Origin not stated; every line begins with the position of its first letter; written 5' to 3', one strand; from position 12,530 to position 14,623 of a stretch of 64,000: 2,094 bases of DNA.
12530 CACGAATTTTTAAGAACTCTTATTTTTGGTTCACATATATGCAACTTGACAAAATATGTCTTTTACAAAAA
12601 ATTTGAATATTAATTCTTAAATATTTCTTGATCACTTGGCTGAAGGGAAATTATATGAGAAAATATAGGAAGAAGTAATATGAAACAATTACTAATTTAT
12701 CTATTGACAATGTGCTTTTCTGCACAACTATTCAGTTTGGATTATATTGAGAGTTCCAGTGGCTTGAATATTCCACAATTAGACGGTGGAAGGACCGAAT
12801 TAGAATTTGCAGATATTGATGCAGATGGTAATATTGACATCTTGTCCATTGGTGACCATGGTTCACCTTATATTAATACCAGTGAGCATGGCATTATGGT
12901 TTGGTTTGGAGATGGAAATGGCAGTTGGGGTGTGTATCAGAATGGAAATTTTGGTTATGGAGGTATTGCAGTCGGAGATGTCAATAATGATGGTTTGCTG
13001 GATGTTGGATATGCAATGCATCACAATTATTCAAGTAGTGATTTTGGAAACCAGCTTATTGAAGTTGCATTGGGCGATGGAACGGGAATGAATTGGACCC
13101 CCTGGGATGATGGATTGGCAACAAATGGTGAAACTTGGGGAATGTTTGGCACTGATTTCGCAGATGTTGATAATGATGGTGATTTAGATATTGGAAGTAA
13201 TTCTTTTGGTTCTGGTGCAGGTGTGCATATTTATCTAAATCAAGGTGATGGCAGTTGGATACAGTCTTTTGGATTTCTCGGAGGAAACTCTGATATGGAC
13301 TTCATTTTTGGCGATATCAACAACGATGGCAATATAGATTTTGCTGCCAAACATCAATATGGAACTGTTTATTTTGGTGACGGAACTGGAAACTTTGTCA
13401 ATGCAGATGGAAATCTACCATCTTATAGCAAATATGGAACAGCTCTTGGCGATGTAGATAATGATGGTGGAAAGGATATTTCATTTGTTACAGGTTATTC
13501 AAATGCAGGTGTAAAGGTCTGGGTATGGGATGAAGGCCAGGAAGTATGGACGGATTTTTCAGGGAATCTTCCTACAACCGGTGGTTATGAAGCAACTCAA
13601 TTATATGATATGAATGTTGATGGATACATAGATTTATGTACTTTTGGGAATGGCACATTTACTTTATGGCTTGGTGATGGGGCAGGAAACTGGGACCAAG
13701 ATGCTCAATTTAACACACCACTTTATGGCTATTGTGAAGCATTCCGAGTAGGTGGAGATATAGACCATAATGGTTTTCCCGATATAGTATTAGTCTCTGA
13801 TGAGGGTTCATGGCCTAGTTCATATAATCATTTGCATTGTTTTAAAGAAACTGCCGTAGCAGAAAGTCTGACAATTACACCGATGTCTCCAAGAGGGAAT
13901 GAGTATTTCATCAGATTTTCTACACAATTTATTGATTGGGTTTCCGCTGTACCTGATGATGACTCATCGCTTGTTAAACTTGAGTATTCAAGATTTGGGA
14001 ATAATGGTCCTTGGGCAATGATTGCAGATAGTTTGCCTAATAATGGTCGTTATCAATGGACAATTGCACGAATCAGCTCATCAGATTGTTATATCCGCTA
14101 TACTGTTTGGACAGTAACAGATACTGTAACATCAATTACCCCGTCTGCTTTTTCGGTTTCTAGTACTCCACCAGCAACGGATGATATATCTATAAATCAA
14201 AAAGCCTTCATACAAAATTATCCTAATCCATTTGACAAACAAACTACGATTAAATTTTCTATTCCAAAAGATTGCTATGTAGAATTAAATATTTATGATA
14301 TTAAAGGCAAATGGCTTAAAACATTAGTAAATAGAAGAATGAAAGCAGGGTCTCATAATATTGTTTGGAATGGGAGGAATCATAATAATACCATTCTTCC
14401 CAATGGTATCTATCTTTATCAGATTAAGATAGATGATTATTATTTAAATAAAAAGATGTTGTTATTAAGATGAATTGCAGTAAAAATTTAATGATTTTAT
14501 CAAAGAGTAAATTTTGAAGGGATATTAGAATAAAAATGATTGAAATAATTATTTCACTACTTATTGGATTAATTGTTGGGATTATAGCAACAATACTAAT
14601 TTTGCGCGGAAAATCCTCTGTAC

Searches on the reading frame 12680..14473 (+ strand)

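Call 78: search_protein_families(library=pfam, proteins=[window:12680-14473:+], max_evalue=0.00001)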
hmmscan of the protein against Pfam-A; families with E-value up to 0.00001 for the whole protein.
window:12680-14473:+ (597 aa): 3 families
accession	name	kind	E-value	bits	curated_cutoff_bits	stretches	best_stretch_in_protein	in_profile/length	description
PF13517.12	FG-GAP_3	-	4.5e-22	78.8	26.9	2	310-370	1-60/61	FG-GAP-like repeat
PF13860.13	FlgD_ig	-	2.6e-08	34.2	27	1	523-583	11-74/79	FlgD Ig-like domain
PF18962.6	Por_Secre_tail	-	1.4e-06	29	27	1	514-593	2-73/75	Secretion system C-terminal sorting domain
